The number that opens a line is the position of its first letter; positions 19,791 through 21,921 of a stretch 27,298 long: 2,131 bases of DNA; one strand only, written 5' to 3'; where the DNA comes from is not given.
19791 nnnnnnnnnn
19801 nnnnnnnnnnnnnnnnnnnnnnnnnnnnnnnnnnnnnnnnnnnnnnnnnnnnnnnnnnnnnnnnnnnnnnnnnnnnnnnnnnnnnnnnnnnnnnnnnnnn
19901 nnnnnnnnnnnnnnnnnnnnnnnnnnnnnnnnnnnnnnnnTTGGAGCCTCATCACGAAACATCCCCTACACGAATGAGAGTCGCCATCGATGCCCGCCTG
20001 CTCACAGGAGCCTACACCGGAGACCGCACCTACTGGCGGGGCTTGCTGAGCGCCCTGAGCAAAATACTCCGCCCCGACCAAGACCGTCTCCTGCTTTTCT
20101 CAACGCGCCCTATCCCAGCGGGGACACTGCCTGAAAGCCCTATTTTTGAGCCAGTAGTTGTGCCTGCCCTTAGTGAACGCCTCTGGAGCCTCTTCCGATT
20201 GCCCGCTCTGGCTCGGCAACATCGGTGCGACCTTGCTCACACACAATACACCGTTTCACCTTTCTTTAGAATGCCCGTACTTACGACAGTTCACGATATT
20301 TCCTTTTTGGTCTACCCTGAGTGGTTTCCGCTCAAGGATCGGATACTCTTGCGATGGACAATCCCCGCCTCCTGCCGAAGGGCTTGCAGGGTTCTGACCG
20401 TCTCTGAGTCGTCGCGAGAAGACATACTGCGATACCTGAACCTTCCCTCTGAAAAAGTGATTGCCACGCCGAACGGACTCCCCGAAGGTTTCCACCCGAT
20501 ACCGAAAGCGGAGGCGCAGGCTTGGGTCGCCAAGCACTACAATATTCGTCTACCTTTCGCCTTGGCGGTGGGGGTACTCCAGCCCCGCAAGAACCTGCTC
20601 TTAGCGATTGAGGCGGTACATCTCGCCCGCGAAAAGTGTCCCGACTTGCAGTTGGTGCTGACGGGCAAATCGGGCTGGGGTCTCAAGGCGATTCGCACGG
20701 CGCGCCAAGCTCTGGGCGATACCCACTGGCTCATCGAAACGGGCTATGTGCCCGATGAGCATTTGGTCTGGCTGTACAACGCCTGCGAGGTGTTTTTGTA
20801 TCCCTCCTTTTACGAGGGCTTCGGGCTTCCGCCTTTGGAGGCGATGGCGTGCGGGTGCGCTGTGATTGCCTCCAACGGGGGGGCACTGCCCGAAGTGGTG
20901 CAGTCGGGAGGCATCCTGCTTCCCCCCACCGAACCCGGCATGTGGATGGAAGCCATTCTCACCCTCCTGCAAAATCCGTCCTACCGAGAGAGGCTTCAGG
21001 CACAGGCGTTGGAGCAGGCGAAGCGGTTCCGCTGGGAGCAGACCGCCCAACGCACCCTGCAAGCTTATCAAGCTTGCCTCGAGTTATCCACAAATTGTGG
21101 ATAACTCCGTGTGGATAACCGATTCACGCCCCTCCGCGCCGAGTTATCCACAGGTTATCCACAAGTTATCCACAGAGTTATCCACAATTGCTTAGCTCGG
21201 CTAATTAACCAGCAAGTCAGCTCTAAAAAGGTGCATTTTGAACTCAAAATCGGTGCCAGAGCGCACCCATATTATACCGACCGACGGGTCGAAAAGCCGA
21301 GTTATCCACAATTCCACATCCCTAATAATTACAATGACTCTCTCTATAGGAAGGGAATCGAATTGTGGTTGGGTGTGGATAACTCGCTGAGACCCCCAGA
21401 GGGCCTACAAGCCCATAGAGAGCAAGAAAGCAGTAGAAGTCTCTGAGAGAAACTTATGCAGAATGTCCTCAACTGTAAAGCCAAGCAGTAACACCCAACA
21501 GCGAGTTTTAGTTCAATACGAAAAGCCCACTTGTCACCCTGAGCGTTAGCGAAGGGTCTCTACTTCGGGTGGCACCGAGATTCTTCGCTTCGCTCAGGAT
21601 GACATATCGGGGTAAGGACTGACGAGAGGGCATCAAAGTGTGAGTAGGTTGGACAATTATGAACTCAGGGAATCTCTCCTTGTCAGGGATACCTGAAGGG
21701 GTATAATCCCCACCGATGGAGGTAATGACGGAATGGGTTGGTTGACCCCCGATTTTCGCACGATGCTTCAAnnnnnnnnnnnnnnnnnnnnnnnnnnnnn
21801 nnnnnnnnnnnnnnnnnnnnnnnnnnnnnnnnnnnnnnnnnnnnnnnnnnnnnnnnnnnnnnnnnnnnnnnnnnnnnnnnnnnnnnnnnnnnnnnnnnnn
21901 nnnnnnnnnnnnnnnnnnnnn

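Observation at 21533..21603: ~70-bp palindromic element family with TIRs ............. / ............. (2-3 copies in window)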

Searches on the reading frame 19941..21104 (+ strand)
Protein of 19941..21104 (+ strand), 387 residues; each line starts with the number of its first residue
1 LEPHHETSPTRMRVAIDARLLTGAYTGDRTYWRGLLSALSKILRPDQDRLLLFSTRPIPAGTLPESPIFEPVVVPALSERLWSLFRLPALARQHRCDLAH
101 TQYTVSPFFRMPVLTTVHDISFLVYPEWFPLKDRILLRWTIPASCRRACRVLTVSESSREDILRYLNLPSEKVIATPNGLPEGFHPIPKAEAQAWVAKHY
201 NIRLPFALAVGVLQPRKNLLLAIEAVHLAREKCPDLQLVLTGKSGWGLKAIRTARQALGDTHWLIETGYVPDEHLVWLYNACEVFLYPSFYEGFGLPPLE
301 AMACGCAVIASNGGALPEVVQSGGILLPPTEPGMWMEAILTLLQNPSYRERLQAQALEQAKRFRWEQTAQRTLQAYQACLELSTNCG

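Call 10: search_protein_families(library=pfam, proteins=[window:19941-21104:+])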
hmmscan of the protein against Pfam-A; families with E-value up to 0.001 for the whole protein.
window:19941-21104:+ (387 aa): 6 families
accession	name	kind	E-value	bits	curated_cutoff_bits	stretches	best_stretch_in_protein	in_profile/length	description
PF00534.26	Glycos_transf_1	-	7e-31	107.5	26.4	1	205-356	16-169/172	Glycosyl transferases group 1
PF13692.12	Glyco_trans_1_4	-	8.3e-27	94.6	27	1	208-345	5-142/142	Glycosyl transferases group 1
PF13439.12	Glyco_transf_4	-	2e-14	54.4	28.5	1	63-180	40-166/170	Glycosyltransferase Family 4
PF20706.3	GT4-conflict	-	1.7e-08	34.3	26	1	185-370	178-383/385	Family 4 Glycosyltransferase in conflict systems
PF13579.12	Glyco_trans_4_4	-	8.5e-08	33.1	29.7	1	79-179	55-158/158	Glycosyl transferase 4-like domain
PF13524.12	Glyco_trans_1_2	-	1.3e-06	28.8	25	1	228-373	8-143/144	Glycosyl transferase-like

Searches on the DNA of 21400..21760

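Call 11: search_rna_families(source=window, start=21400, end=21760, threshold=evalue, max_evalue=10)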
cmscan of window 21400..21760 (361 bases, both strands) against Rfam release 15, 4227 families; matches with E-value up to 10: 2.
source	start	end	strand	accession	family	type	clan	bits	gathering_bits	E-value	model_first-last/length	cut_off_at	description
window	21699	21748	-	RF02975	DUF3800-XI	Gene; sRNA;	-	13.5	37.8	1.3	1-48/48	no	DUF3800-XI RNA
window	21646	21709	+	RF00517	serC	Cis-reg; leader;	-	13.5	35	1.5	1-52/52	no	serC leader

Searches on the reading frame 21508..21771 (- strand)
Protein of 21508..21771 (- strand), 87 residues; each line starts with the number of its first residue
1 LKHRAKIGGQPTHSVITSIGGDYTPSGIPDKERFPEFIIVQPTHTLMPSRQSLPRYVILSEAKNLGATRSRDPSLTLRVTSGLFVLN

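Call 10: search_protein_families(library=pfam, proteins=[window:21508-21771:-])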
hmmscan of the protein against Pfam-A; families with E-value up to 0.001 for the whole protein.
window:21508-21771:- (87 aa): 0 families

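Call 65: find_homologous_proteins(query=window:21508-21771:-, max_evalue=10)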
Query window:21508-21771:-: 2 candidates shared short words with the query, none scored E <= 10.
